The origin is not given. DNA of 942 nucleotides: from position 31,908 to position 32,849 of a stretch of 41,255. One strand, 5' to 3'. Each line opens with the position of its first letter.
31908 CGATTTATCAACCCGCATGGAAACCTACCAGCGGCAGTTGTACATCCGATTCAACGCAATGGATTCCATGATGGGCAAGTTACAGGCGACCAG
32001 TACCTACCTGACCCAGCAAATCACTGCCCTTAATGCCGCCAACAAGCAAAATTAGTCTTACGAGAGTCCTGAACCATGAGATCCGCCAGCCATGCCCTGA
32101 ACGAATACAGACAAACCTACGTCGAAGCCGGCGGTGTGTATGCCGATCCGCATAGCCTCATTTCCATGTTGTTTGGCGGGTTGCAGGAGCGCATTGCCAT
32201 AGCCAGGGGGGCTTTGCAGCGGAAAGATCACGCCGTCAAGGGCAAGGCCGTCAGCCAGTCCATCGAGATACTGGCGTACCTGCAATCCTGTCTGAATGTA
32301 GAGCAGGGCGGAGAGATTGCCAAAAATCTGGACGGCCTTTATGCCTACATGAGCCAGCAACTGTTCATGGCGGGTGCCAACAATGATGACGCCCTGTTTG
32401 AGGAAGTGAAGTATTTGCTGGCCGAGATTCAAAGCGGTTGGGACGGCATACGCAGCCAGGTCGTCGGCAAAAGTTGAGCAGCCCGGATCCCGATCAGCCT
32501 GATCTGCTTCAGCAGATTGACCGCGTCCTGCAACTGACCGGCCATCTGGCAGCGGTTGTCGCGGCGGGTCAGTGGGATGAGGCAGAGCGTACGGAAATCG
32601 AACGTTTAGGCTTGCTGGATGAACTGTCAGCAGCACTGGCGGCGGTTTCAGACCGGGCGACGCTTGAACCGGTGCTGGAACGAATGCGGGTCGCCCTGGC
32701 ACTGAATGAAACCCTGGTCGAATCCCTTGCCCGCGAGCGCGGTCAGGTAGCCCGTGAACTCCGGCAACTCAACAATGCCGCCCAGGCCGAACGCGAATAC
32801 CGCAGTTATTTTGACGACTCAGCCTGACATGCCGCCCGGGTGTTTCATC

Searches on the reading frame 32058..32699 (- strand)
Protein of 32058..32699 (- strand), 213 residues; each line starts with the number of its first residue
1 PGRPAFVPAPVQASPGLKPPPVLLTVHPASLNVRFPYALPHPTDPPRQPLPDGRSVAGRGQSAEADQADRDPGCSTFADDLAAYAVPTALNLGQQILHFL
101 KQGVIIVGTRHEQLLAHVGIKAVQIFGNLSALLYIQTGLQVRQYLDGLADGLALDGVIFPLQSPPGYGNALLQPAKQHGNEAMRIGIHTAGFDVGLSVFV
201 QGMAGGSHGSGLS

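Call 8: search_protein_families(library=pfam, proteins=[window:32058-32699:-], max_evalue=0.001)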
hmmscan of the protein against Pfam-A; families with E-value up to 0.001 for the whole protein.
window:32058-32699:- (213 aa): 0 families

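Call 61: search_protein_families(library=pfam, proteins=[window:32058-32699:-], max_evalue=0.01)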
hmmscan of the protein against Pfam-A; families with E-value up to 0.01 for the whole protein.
window:32058-32699:- (213 aa): 1 family
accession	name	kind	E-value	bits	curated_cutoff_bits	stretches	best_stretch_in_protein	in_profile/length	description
PF03862.18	SpoVAC_SpoVAEB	-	0.0054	17.4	25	0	155-205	63-110/117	SpoVAC/SpoVAEB sporulation membrane protein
